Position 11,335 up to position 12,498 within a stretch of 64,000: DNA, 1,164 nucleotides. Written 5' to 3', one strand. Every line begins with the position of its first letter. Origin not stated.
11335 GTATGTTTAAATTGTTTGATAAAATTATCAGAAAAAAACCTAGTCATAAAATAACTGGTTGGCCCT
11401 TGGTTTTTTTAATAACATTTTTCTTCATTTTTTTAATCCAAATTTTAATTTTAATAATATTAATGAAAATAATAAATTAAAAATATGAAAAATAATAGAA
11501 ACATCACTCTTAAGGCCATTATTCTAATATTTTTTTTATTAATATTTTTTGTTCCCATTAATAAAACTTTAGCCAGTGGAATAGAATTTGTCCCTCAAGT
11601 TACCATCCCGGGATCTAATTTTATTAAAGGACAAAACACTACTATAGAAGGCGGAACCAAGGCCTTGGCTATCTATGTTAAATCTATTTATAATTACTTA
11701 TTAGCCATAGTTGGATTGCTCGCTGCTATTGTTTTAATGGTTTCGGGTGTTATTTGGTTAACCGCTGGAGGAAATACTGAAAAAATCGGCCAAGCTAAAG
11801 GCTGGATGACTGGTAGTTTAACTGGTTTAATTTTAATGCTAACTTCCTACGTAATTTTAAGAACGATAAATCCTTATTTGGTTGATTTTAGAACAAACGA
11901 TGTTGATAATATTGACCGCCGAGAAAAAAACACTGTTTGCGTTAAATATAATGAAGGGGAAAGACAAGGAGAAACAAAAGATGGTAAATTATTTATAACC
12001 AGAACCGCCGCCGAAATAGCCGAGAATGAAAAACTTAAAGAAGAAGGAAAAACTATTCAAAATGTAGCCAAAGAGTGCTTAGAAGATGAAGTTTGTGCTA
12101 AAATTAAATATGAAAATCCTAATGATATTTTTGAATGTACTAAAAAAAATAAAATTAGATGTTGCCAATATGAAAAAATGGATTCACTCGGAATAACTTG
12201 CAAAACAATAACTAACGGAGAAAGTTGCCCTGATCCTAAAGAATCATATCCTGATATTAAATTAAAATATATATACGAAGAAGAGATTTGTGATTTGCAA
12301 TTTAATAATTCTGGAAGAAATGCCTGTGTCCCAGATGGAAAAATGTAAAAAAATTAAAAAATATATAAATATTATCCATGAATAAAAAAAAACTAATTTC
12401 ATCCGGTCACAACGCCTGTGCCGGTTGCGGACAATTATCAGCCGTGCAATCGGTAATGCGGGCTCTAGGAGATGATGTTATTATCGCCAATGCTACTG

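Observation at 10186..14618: POR alpha and beta genes interleaved with two paralogous Cys-rich T4SS-pilin-like genes, one fused to an M15 peptidase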

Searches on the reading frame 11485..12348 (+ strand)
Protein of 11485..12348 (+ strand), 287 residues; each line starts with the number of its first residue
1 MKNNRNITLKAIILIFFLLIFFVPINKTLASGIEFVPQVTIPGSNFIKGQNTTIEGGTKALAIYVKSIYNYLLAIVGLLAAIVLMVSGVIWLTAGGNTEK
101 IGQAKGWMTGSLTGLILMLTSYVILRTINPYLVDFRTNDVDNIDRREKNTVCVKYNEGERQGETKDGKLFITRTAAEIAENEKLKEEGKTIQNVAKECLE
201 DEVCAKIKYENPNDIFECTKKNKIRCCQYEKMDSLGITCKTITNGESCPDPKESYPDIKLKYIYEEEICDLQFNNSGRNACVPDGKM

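Call 3: search_protein_families(library=pfam, proteins=[window:11485-12348:+], max_evalue=0.1)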
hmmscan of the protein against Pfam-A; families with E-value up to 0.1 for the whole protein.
window:11485-12348:+ (287 aa): 1 family
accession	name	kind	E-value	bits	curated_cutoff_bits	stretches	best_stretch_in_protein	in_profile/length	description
PF18895.5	T4SS_pilin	-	1.5e-07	31.8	26.6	1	67-126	11-69/71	Type IV secretion system pilin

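Call 4: search_protein_families(library=ncbifam, proteins=[window:11485-12348:+], max_evalue=0.1)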
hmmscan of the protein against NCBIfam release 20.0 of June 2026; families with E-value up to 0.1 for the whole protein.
window:11485-12348:+ (287 aa): 2 families
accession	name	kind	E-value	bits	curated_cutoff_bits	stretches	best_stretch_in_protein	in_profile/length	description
TIGR04086.1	TIGR04086_membr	hypoth_equivalog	0.012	15.8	30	1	78-125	34-81/115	TIGR04086 family membrane protein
NF047612.1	LIC_10740_fam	equivalog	0.07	12.2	150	0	97-159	29-90/266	LIC_10740 family protein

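Call 12: find_encoding_contigs(protein=window:11485-12348:+, flank=10000, max_places=6)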
Protein window:11485-12348:+ (287 aa): 1 contig read that carries it; 1 place shown.
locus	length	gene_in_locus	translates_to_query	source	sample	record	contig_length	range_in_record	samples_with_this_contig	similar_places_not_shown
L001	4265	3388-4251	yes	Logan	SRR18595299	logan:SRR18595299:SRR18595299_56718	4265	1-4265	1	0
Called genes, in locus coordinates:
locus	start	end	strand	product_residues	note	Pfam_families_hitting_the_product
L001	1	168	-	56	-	?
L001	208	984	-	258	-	PF13462:Thioredoxin_4, PF01323:DSBA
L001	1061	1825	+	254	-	PF03372:Exo_endo_phos, PF14529:Exo_endo_phos_2 (weak)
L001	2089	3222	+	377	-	PF01855:POR_N, PF17147:PFOR_II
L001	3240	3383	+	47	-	-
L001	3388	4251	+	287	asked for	PF18895:T4SS_pilin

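Call 26: find_homologous_proteins(query=window:11485-12348:+, max_evalue=0.001)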
Query window:11485-12348:+ (287 aa): 75 proteins with E <= 0.001 among 1256 candidates.
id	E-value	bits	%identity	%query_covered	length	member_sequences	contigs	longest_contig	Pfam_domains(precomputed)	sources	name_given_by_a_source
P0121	5.1e-189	644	100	100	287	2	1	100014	PF18895.6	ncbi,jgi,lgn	ncbi:MAG: pilin [Patescibacteria group bacterium]|jgi:hypothetical protein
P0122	1.7e-111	390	64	90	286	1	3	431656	PF18895.6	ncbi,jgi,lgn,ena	-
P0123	1.1e-106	374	63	88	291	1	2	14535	PF18895.6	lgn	-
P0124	4.0e-46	175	60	49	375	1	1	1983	PF18895.6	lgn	-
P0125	1.9e-44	170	60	49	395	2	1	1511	PF18895.6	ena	-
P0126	2.4e-44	170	61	47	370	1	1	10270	PF18895.6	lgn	-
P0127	2.5e-44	170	38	93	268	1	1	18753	PF18895.6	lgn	-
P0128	1.2e-43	167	43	88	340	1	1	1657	PF18895.6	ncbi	-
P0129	1.6e-42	164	64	41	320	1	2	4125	PF18895.6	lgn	-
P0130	1.1e-41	161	58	51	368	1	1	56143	PF18895.6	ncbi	-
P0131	2.2e-41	160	47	68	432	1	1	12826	-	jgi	-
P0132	2.4e-41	160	38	92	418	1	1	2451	-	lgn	-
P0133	1.1e-40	158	48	64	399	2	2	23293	PF18895.6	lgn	-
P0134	2.3e-40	157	58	44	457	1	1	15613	PF18895.6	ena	-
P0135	2.5e-40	157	57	43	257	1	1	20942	PF18895.6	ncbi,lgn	-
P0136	3.0e-40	156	51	59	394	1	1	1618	PF18895.6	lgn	-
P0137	3.1e-40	156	57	46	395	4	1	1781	PF18895.6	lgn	-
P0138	3.4e-40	156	52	49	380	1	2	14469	PF18895.6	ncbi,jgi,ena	-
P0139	3.5e-40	156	58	46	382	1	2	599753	PF18895.6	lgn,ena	-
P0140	6.4e-40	155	55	47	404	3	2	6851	PF18895.6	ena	-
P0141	4.8e-39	152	60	43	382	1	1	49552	PF18895.6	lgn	-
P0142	6.1e-39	152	53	51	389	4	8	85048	PF18895.6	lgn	-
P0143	7.8e-39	152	52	50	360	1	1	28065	PF18895.6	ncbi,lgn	-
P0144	1.2e-38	151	63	38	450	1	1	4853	PF18895.6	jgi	jgi:hypothetical protein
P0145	1.5e-38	151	69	36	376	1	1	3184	PF18895.6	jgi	jgi:uncharacterized protein YebE (UPF0316 family)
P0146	2.2e-38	150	63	39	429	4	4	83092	PF18895.6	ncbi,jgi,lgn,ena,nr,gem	ncbi:MAG TPA: pilin [bacterium]|nr:pilin [bacterium]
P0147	3.8e-38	149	55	47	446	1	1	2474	PF18895.6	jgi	jgi:hypothetical protein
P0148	4.5e-38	149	55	47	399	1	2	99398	PF18895.6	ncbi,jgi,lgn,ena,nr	ncbi:MAG: pilin [Patescibacteria group bacterium]|nr:pilin [Patescibacteria group bacterium]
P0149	6.0e-38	149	69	36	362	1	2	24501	PF18895.6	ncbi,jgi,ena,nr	ncbi:MAG TPA: pilin [bacterium]|nr:pilin [bacterium]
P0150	7.9e-38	148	61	46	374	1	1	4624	PF18895.6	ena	-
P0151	4.6e-37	146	48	57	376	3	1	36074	PF18895.6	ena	-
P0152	5.9e-37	145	56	43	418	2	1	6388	PF18895.6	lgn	-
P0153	1.2e-36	144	50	46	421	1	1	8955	PF18895.6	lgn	-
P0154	1.9e-36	144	56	46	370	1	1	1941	PF18895.6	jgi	jgi:hypothetical protein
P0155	5.2e-36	142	47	57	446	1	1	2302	PF18895.6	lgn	-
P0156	5.3e-29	119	44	47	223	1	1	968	PF18895.6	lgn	-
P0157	1.3e-28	118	46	42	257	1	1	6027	PF18895.6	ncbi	-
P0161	3.6e-27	113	42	50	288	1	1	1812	PF18895.6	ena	-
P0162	7.4e-27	112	45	47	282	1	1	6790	PF18895.6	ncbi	-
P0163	5.7e-26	109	44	54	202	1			PF18895.6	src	-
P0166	1.4e-24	105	47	43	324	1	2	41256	PF18895.6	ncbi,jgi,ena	ncbi:MAG: pilin [Patescibacteria group bacterium]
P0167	1.5e-24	105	45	45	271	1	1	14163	PF18895.6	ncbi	-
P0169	1.0e-23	102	45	45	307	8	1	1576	PF18895.6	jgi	jgi:hypothetical protein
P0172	4.9e-23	100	40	54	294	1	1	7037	PF18895.6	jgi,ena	-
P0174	2.8e-22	97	35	82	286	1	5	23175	PF18895.6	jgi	jgi:hypothetical protein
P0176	8.0e-22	96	38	54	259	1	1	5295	PF18895.6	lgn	-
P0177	6.1e-21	93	38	57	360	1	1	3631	PF18895.6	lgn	-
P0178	7.2e-21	93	44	45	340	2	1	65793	PF00959.25,PF18895.6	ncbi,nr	ncbi:MAG: glycoside hydrolase family protein [Methanoregula sp.]|nr:glycoside hydrolase family prote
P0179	7.7e-21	93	40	52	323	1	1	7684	PF18895.6,PF01464.26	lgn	-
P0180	8.3e-21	92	33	75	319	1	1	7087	PF18895.6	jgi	jgi:hypothetical protein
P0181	8.8e-21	92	38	58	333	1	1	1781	PF18895.6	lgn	-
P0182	9.8e-21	92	46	35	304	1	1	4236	PF18895.6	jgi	jgi:hypothetical protein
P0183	8.2e-20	89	44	47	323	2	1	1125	PF00959.25,PF18895.6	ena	-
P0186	1.3e-19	88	46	44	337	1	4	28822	PF18895.6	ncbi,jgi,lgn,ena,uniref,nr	ncbi:hypothetical protein COT99_03925 [Candidatus Falkowbacteria bacterium CG10_big_fil_rev_8_21_14_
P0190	3.1e-17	81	35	52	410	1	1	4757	PF18895.6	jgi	jgi:hypothetical protein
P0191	3.0e-16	77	42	39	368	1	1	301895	-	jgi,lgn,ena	-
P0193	1.4e-15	75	68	22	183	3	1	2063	PF18895.6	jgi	jgi:hypothetical protein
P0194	2.4e-11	61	40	32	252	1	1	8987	PF18895.6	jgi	jgi:hypothetical protein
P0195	1.4e-10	59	42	26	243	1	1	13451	PF18895.6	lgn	-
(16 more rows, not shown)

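Call 38: search_protein_families(library=pfam, alignment_id=A3, max_evalue=0.001)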
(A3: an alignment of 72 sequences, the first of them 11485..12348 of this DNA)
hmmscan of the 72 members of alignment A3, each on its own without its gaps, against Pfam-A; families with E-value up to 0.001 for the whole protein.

A. member 1, window:11485-12348:+ (287 aa): 1 family
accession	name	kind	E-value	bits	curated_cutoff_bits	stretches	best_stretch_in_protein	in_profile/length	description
PF18895.5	T4SS_pilin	-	1.5e-07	31.8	26.6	1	67-126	11-69/71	Type IV secretion system pilin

B. families by the number of members that match (of 72 scanned): 5 families
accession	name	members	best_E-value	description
PF18895.5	T4SS_pilin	71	4.2e-14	Type IV secretion system pilin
PF02775.26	TPP_enzyme_C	1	1.6e-18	Thiamine pyrophosphate enzyme, C-terminal TPP binding domain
PF23416.1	DUF7107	1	2.6e-05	Domain of unknown function (DUF7107)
PF07127.16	Nodulin_late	1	0.00052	Late nodulin domain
PF09933.14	DUF2165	1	0.00067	Predicted small integral membrane protein (DUF2165)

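Call 49: predict_structure(alignment_id=A4)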
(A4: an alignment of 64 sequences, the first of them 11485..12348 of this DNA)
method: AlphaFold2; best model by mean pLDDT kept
length: 287 residues; sequences in the alignment: 64
mean_pLDDT: 67.7   pTM: 0.42
mean pLDDT of the five models: 67.7, 67.1, 65.2, 64.9, 62.5
residues with pLDDT >= 90: 57; 70-90: 67; 50-70: 94; < 50: 69
segments of 3 or more residues with pLDDT < 50: 144-161, 189-223, 285-287
pLDDT, mean of each block of 10 residues (from residue 1): 73 86 59 84 89 80 85 90 96 96 95 93 87 68 47 46 51 57 52 46 35 39 56 61 61 67 58 52 48
secondary structure, 60 per line:
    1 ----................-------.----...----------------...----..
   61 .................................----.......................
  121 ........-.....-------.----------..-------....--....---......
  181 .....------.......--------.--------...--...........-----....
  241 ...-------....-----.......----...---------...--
elements in order: H5-20 E33-35 E52-54 H59-93 H98-128 H130-134 E162-165 E168-171 H175-185 H192-198 E216-218 E224-231 E237-243 H251-254 E260-266

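Call 51: fold_search(model_id=the predicted structure, library=pdb)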
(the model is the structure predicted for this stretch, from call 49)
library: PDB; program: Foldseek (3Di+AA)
matches with E <= 10: 135; with E <= 0.001: 0
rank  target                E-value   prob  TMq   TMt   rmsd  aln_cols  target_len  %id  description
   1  9tg4_G                4.5e-01  0.15  0.22  0.19  20.3       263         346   11  Structure of the YbjP lipoprotein bound to the AcrABZ-TolC efflux pump (released 2026-04-08)
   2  9v53_A1               7.4e-01  0.13  0.22  0.19  19.6       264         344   11  Structure of TolC, YbjP, and AcrABZ complex (released 2025-11-05)
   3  9a2v_MODEL_1_A        9.4e-01  0.30  0.23  0.17  14.0       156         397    9  Model of E. coli AcrA by in-cell photo-crosslinking MS and deep learning (released 2023-02-24)
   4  8xa6_E                1.0e+00  0.16  0.13  0.35   7.4        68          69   19  Cryo-EM structure of Bacillus RNAP and SPO1 gp33 complex (released 2024-12-04)
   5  9tg4_E                1.2e+00  0.11  0.22  0.19  19.9       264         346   10  Structure of the YbjP lipoprotein bound to the AcrABZ-TolC efflux pump (released 2026-04-08)
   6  9qgy_G                1.5e+00  0.07  0.20  0.18  19.3       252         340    9  Structure of the YbjP lipoprotein bound to the MacAB-TolC tripartite efflux pump (released 2026-03-25)
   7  3emj_E                1.9e+00  0.04  0.12  0.19  14.5       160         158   10  2.2 A crystal structure of inorganic pyrophosphatase from rickettsia prowazekii (p21 form) (released 2008-10-07)
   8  8s0a_7                2.1e+00  0.15  0.09  0.05   6.6        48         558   14  H. sapiens MCM2-7 hexamer bound to double stranded DNA (released 2024-10-02)
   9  9tg4_H                2.1e+00  0.08  0.22  0.19  20.2       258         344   11  Structure of the YbjP lipoprotein bound to the AcrABZ-TolC efflux pump (released 2026-04-08)
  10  4dk0                  2.1e+00  0.06  0.20  0.18  20.1       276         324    8  Crystal structure of MacA from Actinobacillus actinomycetemcomitans (released 2012-03-07)
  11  6zme_CH               2.2e+00  0.07  0.14  0.10  21.2       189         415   11  SARS-CoV-2 Nsp1 bound to the human CCDC124-80S-eERF1 ribosome complex (released 2020-08-12)
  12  8iyq_A                2.3e+00  0.13  0.13  0.04   5.7        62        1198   14  Structure of CbCas9 bound to 20-nucleotide complementary DNA substrate (released 2024-06-05)
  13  2f1m_A                2.6e+00  0.14  0.23  0.28  14.2       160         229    9  Conformational flexibility in the multidrug efflux system protein AcrA (released 2006-03-21)
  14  9tg4_D                2.8e+00  0.15  0.22  0.19  15.1       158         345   10  Structure of the YbjP lipoprotein bound to the AcrABZ-TolC efflux pump (released 2026-04-08)
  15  2f1m_B                2.8e+00  0.07  0.22  0.27  18.6       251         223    8  Conformational flexibility in the multidrug efflux system protein AcrA (released 2006-03-21)
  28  8dfu_0                4.8e+00  0.35  0.21  0.61   6.1        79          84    9  Cryo-EM structure of conjugation pili from Aeropyrum pernix (released 2023-03-22)
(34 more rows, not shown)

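Call 64: find_encoding_contigs(protein=P0178, flank=7000, max_places=2)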
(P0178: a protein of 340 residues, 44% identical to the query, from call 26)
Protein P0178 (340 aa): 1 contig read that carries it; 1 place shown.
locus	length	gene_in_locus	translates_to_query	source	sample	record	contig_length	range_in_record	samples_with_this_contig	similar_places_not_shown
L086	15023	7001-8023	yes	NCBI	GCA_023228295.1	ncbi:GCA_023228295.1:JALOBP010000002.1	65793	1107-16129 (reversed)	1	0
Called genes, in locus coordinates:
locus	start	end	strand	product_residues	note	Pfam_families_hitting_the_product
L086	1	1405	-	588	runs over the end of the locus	PF05157:MshEN (weak), PF00437:T2SSE, PF13555:AAA_29 (weak)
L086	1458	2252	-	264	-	-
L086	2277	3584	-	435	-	-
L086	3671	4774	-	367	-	PF11104:PilM_2, PF14450:FtsA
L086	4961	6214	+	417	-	-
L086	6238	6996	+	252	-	PF13462:Thioredoxin_4, PF01323:DSBA, PF13743:Thioredoxin_5 (faint)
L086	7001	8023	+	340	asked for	PF18895:T4SS_pilin, PF00959:Phage_lysozyme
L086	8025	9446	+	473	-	PF18073:Zn_ribbon_LapB, PF13481:AAA_25, PF03796:DnaB_C, PF06745:ATPase, PF08423:Rad51 (weak), PF23442:DUF7125, PF13479:AAA_24 (faint), PF13541:ChlI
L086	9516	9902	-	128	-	-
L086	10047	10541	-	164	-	-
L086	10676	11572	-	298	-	PF00753:Lactamase_B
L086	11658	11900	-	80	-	-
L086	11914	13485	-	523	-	PF13567:DUF4131, PF03772:Competence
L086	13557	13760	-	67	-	PF04070:DUF378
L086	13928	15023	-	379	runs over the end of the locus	PF03462:PCRF, PF00472:RF-1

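Call 66: find_encoding_contigs(protein=P0191, flank=7000, max_places=2)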
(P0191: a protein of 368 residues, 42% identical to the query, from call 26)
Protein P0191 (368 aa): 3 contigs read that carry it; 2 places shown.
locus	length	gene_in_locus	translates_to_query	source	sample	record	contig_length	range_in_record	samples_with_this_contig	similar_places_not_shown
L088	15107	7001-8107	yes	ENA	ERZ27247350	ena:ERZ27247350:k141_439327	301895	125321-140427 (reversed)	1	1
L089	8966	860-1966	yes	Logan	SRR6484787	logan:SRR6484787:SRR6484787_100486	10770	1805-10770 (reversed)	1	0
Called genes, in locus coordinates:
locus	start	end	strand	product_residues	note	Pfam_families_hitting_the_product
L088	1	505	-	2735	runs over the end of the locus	PF02018:CBM_4_9 (faint)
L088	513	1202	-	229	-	PF18884:TSP3_bac (weak)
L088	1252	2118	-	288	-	PF00398:RrnaAD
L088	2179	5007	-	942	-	PF00133:tRNA-synt_1, PF09334:tRNA-synt_1g, PF13603:tRNA-synt_1_2, PF00293:NUDIX, PF00133:tRNA-synt_1, PF08264:Anticodon_1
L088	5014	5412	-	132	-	-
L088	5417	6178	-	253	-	PF03372:Exo_endo_phos, PF14529:Exo_endo_phos_2 (weak)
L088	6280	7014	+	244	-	PF13098:Thioredoxin_2 (faint), PF13462:Thioredoxin_4, PF01323:DSBA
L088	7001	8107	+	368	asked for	-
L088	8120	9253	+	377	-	PF18895:T4SS_pilin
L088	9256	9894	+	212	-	-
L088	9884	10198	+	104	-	-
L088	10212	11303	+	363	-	PF12385:Peptidase_C70 (weak), PF13529:Peptidase_C39_2, PF03412:Peptidase_C39 (faint)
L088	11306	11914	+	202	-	PF06725:3D (weak)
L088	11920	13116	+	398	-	-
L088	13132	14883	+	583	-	PF13529:Peptidase_C39_2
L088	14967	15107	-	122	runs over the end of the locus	-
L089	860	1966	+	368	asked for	-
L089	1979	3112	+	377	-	PF18895:T4SS_pilin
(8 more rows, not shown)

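Call 81: search_protein_families(library=phrogs, proteins=[window:11485-12348:+], max_evalue=0.01)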
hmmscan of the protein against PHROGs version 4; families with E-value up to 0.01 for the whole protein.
window:11485-12348:+ (287 aa): 0 families
